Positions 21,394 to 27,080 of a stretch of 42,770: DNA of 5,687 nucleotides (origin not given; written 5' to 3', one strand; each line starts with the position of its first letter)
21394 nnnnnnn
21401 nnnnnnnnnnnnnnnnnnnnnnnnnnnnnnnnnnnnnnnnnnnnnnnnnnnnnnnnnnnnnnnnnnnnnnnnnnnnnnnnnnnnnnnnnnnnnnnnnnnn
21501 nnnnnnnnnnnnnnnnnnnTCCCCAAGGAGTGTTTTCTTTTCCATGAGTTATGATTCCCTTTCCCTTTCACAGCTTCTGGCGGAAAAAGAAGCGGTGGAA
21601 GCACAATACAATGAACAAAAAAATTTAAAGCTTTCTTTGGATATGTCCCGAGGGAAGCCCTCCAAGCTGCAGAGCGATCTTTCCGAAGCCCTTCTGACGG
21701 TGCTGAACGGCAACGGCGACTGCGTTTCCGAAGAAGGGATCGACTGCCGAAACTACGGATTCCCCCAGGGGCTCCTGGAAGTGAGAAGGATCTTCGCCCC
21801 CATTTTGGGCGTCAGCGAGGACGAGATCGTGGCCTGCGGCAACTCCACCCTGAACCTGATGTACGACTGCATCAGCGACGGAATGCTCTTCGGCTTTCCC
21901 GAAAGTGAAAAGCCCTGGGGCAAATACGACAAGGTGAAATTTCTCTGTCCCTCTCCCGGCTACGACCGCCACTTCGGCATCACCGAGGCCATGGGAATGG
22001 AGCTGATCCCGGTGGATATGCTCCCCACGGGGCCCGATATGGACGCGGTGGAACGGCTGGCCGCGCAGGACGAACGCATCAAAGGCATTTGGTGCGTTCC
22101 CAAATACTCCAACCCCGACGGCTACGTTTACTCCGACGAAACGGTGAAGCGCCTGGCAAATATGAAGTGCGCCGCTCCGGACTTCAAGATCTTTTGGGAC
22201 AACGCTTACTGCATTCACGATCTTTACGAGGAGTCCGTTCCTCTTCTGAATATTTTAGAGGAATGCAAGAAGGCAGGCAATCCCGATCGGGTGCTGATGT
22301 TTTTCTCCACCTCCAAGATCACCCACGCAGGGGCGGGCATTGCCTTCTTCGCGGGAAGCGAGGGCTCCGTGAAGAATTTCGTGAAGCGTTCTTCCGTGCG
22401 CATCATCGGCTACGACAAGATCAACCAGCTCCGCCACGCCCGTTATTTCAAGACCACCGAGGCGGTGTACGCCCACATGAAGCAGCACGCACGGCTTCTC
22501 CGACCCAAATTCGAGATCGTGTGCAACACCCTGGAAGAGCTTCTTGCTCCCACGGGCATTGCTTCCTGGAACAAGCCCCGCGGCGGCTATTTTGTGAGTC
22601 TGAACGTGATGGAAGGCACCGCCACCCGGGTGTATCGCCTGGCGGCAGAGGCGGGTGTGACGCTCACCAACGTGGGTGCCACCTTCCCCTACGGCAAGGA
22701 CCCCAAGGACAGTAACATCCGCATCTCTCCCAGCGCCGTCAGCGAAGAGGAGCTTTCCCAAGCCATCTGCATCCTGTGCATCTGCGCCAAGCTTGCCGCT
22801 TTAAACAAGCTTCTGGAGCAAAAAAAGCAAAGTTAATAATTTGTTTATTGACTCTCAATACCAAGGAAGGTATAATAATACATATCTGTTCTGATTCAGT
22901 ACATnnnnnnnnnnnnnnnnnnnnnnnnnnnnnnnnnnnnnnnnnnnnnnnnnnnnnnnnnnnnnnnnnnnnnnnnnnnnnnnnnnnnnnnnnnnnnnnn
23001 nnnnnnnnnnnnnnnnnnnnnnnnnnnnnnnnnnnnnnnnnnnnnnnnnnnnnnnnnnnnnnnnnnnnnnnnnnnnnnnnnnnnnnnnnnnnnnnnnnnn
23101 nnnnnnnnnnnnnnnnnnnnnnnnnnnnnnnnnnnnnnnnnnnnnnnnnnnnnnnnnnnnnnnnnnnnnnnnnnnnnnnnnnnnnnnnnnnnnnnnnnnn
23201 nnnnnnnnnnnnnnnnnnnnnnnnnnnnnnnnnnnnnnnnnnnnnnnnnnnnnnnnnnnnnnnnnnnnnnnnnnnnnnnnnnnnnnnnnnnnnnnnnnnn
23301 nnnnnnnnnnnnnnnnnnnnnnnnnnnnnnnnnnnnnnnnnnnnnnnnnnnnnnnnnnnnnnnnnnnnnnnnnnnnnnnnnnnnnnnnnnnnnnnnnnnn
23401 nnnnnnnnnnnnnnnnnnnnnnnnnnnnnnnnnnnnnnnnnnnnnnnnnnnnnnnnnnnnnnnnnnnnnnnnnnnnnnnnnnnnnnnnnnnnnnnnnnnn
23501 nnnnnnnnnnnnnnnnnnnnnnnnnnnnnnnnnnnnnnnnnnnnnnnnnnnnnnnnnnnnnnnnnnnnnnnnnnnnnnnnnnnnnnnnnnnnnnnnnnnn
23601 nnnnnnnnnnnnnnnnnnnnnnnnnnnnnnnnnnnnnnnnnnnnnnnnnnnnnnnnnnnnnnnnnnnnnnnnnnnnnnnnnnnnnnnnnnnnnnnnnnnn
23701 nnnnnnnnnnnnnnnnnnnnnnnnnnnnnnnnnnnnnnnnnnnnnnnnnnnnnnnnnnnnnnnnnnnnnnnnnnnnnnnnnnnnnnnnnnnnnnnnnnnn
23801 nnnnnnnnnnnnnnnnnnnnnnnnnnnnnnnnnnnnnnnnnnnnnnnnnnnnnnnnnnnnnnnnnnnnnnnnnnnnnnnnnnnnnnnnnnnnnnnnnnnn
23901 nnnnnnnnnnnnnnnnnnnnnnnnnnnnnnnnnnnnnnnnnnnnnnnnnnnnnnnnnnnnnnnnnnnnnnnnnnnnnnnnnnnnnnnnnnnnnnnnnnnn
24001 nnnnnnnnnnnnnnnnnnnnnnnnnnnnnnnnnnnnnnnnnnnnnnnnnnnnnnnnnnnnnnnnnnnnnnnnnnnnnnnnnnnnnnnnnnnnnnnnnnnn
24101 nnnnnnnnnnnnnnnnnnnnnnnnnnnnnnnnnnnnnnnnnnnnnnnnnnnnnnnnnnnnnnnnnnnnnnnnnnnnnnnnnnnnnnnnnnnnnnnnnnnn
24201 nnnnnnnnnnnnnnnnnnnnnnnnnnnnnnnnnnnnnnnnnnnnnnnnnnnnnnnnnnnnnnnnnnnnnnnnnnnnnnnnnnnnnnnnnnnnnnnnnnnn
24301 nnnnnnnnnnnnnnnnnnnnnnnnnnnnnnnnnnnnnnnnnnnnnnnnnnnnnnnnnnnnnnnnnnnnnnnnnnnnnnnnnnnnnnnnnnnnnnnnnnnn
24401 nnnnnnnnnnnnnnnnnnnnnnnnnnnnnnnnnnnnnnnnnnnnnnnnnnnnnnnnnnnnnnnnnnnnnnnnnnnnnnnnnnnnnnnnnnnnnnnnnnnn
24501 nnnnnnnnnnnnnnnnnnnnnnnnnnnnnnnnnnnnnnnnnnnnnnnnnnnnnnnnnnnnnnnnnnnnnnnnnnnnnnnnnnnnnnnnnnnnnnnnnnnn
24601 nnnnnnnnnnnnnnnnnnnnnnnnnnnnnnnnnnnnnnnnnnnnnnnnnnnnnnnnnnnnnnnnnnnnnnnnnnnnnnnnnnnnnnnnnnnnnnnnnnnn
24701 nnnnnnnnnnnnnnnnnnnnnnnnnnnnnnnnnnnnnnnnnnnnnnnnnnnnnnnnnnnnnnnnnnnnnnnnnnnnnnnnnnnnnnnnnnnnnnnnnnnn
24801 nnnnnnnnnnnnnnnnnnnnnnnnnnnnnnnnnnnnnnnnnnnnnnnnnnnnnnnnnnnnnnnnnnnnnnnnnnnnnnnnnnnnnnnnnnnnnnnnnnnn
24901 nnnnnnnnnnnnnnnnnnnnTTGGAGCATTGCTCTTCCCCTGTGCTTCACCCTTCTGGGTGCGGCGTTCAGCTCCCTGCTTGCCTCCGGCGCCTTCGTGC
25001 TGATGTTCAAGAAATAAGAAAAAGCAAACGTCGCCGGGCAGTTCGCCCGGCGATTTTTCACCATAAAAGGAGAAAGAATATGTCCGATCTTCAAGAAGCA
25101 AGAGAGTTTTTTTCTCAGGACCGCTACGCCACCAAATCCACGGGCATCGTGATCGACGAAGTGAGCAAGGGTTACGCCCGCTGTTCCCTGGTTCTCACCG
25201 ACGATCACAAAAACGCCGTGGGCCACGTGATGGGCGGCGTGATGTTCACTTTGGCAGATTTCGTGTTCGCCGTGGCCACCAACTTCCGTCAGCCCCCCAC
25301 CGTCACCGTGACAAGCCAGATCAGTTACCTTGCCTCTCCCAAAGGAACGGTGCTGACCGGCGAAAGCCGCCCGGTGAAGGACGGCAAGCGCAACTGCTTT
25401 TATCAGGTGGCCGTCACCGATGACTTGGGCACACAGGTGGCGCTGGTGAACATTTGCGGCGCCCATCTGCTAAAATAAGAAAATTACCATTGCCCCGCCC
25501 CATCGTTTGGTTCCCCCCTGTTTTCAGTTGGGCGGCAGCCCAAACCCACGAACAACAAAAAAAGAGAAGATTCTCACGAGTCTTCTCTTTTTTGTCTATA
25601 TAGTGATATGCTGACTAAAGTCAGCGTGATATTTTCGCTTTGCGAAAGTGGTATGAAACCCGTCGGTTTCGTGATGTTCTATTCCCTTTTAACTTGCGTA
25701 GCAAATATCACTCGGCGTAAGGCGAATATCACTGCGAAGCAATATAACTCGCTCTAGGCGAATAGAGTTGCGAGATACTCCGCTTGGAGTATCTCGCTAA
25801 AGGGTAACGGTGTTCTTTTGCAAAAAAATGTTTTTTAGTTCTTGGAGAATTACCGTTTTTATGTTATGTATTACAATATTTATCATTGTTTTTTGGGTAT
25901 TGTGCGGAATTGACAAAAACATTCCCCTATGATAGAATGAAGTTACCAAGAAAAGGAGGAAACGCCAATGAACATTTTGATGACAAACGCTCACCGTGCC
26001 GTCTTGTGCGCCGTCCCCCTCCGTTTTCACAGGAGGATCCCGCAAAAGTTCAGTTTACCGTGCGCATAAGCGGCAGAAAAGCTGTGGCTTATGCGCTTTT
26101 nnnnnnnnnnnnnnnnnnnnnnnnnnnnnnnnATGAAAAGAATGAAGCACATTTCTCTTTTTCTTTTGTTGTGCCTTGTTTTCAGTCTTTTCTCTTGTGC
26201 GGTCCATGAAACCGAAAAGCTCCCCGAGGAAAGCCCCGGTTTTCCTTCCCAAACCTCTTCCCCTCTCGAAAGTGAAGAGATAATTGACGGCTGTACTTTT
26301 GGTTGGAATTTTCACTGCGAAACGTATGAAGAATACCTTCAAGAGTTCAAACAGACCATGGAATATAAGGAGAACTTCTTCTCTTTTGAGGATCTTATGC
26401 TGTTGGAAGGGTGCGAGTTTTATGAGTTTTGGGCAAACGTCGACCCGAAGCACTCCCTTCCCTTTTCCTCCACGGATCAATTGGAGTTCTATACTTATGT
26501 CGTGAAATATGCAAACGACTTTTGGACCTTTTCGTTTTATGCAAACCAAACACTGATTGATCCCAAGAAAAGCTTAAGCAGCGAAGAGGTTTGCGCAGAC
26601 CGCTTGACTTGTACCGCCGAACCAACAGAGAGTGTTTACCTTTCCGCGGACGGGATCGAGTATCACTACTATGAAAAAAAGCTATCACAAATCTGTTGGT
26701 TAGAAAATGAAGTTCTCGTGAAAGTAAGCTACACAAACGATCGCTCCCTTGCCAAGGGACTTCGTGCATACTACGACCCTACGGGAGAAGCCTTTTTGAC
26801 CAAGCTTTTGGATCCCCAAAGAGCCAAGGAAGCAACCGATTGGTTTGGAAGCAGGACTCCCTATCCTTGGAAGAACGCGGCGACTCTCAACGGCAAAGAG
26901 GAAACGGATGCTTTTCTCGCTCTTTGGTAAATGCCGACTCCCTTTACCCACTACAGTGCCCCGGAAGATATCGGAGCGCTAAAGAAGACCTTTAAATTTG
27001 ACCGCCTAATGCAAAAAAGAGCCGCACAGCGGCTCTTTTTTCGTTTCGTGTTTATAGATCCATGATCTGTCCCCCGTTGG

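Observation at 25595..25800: Unexplained array: eight phased GTGATAT-type heptamers (4 forward, 4 inverted), each paired with a different small palindrome and capped by a perfect 12-bp hairpin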

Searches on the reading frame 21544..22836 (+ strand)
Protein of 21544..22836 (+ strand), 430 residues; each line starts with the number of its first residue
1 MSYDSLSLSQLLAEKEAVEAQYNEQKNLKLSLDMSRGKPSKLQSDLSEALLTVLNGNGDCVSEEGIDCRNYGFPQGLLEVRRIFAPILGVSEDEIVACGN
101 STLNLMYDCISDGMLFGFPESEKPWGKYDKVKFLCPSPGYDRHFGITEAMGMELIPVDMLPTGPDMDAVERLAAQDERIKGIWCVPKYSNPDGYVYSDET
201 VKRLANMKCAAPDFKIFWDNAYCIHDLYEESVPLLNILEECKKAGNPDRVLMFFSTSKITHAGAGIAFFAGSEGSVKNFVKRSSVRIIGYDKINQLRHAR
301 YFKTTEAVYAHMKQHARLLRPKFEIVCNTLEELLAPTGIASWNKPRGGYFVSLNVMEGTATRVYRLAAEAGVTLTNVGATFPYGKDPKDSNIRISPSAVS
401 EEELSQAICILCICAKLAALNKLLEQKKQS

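Call 13: search_protein_families(library=pfam, proteins=[window:21544-22836:+], max_evalue=0.001)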
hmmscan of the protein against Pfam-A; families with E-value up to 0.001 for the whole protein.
window:21544-22836:+ (430 aa): 2 families
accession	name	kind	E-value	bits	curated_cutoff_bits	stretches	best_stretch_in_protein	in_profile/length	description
PF12897.13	Asp_aminotransf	-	7.3e-153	509.7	27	1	12-426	7-420/421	Aspartate amino-transferase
PF00155.27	Aminotran_1_2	-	4.1e-09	36.5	19.7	1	132-408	93-358/361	Aminotransferase class I and II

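Call 18: find_encoding_contigs(protein=window:21544-22836:+, flank=8000, max_places=10)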
Protein window:21544-22836:+ (430 aa): no gene with exactly this product is on record in the collection.

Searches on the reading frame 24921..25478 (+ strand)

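Call 13: search_protein_families(library=pfam, proteins=[window:24921-25478:+], max_evalue=0.001)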
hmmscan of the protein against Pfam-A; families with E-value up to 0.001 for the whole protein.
window:24921-25478:+ (185 aa): 2 families
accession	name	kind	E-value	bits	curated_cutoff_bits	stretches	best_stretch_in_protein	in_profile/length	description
PF03061.28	4HBT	-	2.1e-07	31.6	20.6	1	101-172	2-77/79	Thioesterase superfamily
PF14539.12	DUF4442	-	4.7e-06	27.3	25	1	71-178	16-128/132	Domain of unknown function (DUF4442)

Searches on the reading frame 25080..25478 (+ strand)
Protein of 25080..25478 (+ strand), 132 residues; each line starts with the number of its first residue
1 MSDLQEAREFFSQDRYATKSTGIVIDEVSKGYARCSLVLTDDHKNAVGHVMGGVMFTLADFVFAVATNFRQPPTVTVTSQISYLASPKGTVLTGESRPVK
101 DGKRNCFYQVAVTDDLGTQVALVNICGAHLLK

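Call 50: find_encoding_contigs(protein=window:25080-25478:+, flank=3000, max_places=10)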
Protein window:25080-25478:+ (132 aa): no gene with exactly this product is on record in the collection.

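Call 57: find_homologous_proteins(query=window:25080-25478:+, max_evalue=1e-20)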
Query window:25080-25478:+ (132 aa): 539 proteins with E <= 1e-20 among 565 candidates; the best 120 are listed.
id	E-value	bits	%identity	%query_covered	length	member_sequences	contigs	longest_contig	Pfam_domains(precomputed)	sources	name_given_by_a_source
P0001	2.2e-81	288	100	100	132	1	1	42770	PF03061.29,PF14539.13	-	-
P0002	4.0e-62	226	78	98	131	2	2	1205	PF03061.29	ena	-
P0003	6.9e-57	209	73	98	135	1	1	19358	PF03061.29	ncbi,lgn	-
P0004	1.9e-56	207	73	98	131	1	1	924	PF03061.29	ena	-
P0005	2.6e-56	207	73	98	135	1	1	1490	-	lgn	-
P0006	3.8e-56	206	71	98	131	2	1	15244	PF03061.29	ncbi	-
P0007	1.0e-55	205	69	98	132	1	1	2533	PF03061.29,PF14539.13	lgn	-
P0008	1.1e-54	201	70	98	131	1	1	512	PF03061.29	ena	-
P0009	1.2e-54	201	68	100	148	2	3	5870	PF03061.29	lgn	-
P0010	2.4e-54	200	69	98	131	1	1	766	PF03061.29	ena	-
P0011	2.8e-54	200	68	98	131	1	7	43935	PF03061.29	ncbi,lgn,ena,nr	ncbi:MAG: PaaI family thioesterase [Clostridia bacterium]|nr:PaaI family thioesterase [Clostridia ba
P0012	3.1e-54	200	71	98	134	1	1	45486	PF03061.29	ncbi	-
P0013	7.0e-54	199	71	98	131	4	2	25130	PF03061.29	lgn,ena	-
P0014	9.6e-54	198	70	98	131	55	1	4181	PF03061.29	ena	-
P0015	1.1e-53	198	68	98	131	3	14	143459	PF03061.29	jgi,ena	-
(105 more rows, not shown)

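Call 58: find_encoding_contigs(protein=P0003, flank=3500, max_places=2)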
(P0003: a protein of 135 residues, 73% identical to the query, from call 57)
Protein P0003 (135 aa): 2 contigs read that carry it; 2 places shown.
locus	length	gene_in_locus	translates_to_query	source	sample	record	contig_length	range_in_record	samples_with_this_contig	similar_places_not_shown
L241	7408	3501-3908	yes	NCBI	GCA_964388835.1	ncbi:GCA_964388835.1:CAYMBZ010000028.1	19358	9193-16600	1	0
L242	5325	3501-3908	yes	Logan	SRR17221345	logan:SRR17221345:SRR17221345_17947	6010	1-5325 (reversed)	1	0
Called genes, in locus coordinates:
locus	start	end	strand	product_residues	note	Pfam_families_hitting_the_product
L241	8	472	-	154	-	PF00376:MerR, PF12728:HTH_17 (weak), PF13411:MerR_1, PF09278:MerR-DNA-bind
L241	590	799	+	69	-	PF03358:FMN_red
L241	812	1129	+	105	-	PF02525:Flavodoxin_2 (faint), PF03358:FMN_red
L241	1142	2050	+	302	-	PF00248:Aldo_ket_red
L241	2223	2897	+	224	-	PF00326:Peptidase_S9 (faint), PF00756:Esterase (faint), PF01738:DLH (weak), PF02230:Abhydrolase_2 (faint), PF12146:Hydrolase_4 (faint)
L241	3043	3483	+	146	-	PF01643:Acyl-ACP_TE (weak), PF13279:4HBT_2, PF03061:4HBT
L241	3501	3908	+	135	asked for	PF03061:4HBT (weak)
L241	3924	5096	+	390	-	PF00390:malic, PF03949:Malic_M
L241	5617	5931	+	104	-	PF00338:Ribosomal_S10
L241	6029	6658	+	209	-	PF00297:Ribosomal_L3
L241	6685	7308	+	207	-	PF00573:Ribosomal_L4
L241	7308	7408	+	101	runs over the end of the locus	PF00276:Ribosomal_L23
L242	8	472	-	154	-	PF00376:MerR, PF12728:HTH_17 (weak), PF13411:MerR_1, PF09278:MerR-DNA-bind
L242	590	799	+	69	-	PF03358:FMN_red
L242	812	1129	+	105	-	PF02525:Flavodoxin_2 (faint), PF03358:FMN_red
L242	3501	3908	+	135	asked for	PF03061:4HBT (weak)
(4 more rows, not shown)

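Call 59: find_encoding_contigs(protein=P0006, flank=3500, max_places=2)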
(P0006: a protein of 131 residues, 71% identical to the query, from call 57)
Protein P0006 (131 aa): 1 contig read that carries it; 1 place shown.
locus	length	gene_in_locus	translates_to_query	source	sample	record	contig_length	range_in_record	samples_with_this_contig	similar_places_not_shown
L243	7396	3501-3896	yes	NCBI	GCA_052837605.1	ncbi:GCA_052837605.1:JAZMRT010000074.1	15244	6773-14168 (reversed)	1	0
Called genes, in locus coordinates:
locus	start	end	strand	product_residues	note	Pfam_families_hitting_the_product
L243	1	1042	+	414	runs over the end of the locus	PF05034:MAAL_N, PF07476:MAAL_C, PF13378:MR_MLE_C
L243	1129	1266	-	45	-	-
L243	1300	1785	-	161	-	PF00583:Acetyltransf_1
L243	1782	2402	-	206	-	PF00485:PRK, PF01712:dNK (weak), PF13207:AAA_17 (faint), PF13238:AAA_18, PF13671:AAA_33 (weak)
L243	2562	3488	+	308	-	PF03547:Mem_trans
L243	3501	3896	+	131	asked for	PF03061:4HBT (weak)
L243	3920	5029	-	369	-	PF01841:Transglut_core (weak)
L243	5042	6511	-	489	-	PF00884:Sulfatase, PF01663:Phosphodiest, PF16347:SGSH_C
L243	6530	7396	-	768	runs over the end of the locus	PF14498:Glyco_hyd_65N_2, PF22124:Glyco_hydro_95_cat, PF21307:Glyco_hydro_95_C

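Call 60: find_encoding_contigs(protein=P0012, flank=3500, max_places=2)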
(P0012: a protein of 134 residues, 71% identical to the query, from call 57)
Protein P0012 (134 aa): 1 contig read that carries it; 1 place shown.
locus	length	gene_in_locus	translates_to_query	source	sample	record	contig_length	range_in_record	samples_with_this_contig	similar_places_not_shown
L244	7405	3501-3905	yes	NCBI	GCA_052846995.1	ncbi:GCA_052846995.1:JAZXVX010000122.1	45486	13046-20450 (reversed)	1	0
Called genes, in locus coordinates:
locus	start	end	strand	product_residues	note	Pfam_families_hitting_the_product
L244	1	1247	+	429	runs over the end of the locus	PF12897:Asp_aminotransf, PF00155:Aminotran_1_2 (weak)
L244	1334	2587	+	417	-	-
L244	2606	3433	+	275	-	-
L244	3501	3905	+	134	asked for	PF03061:4HBT (weak)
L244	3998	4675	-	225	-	PF00106:adh_short, PF13561:adh_short_C2, PF23441:SDR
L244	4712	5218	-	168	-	-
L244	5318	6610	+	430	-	PF01235:Na_Ala_symp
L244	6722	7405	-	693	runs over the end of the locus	PF12437:GSIII_N, PF00120:Gln-synt_C, PF18318:Gln-synt_C-ter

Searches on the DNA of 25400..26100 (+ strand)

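Call 5: search_rna_families(source=window, start=25400, end=26100, threshold=evalue, max_evalue=10, show_alignments=3)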
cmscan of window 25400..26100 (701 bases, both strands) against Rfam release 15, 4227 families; matches with E-value up to 10: 8.
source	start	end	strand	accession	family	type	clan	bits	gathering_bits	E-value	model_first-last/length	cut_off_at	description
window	25700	25770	-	RF01706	Gut-1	Gene; sRNA;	-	43.2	50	4e-07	1-77/77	no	Gut-1 RNA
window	25601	25682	+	RF01706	Gut-1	Gene; sRNA;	-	41.7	50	9.5e-07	1-77/77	no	Gut-1 RNA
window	25559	25711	-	RF04184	BTnc060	Gene; sRNA;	-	21.5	228.9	0.6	1-213/213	no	Bacteroides sRNA BTnc060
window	25558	25593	-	RF03623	mir-1252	Gene; miRNA;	-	20.4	70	1.1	1-65/65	no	mir-1252 microRNA precursor family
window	25876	25933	-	RF01759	sucC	Cis-reg;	-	15.7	50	2.1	1-70/70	no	sucC RNA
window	25429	25470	-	RF04285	mir-660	Gene; miRNA;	-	14.6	73.3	7.5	20-60/76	no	mir-660 microRNA precursor family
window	25561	25590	-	RF04180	BTnc231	Gene; sRNA;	-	14.4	80.4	3.2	124-153/154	no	Bacteroides sRNA BTnc231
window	25559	25592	+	RF02637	EF0408_EF0409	Gene; sRNA;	-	10.2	440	4.7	375-408/412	no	Enterococcus sRNA EF0408_EF0409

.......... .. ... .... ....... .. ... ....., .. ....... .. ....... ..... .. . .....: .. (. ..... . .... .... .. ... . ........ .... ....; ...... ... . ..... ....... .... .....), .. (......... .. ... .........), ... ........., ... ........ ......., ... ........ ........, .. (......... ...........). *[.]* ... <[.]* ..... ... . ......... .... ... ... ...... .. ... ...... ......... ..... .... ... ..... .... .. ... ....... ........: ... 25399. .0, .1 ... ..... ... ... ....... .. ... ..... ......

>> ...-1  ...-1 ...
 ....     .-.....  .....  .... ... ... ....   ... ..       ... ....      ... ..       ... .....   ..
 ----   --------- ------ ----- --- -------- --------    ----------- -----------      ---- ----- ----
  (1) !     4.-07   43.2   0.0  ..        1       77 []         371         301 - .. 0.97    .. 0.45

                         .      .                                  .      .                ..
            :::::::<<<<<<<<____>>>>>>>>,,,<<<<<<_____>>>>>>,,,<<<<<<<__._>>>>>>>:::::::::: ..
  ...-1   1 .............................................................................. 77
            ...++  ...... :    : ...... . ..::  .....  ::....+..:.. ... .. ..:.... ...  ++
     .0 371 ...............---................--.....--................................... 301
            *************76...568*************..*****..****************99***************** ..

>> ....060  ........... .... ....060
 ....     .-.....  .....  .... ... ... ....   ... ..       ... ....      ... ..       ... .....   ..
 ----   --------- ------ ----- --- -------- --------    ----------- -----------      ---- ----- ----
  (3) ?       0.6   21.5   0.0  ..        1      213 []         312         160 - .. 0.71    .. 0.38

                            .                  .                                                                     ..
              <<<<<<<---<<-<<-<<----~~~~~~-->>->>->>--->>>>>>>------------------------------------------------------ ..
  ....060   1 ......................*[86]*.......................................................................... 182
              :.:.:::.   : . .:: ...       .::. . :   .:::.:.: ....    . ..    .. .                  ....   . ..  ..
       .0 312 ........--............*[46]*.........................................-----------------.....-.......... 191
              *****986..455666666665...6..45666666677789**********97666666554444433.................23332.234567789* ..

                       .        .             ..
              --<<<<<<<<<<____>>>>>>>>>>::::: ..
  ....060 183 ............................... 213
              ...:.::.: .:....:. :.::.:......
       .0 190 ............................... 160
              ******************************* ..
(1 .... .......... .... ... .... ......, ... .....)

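Call 55: search_dna_similar(query=window:25525-25801:+, collection=plasmids, mode=distant, max_evalue=0.001)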
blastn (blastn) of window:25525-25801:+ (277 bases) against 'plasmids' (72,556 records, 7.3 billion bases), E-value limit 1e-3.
No match.

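Call 56: search_dna_similar(query=window:25525-25801:+, collection=phages, mode=distant, max_evalue=0.001)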
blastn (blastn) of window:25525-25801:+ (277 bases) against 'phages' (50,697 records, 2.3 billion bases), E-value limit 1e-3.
Records with a match: 1; places in all: 1; records where one place covers at least 80% of the query: 0.
Best place of each record, by identity: 60-80% 1.
By first word of the organism name: Bacteriophage 1.
By host as written in the record: - 1.
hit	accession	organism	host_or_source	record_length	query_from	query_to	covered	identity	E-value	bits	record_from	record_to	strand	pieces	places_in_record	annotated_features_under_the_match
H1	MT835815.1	Bacteriophage sp.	human fecal samples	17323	147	240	34%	76.0%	1e-6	60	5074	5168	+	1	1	record has no annotation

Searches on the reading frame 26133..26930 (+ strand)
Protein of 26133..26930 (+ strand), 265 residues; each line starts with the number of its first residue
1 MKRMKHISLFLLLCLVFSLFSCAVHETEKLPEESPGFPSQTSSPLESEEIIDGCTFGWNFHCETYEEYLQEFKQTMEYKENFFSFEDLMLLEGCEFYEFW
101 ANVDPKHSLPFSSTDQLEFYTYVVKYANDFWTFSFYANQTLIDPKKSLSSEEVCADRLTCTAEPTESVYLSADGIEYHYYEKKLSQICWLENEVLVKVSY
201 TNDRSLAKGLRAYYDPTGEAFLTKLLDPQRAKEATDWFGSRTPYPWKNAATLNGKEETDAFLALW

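Call 13: search_protein_families(library=pfam, proteins=[window:26133-26930:+], max_evalue=0.001)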
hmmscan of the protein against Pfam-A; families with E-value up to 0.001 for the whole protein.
window:26133-26930:+ (265 aa): 0 families

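Call 48: find_encoding_contigs(protein=window:26133-26930:+, flank=4000, max_places=10)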
Protein window:26133-26930:+ (265 aa): no gene with exactly this product is on record in the collection.
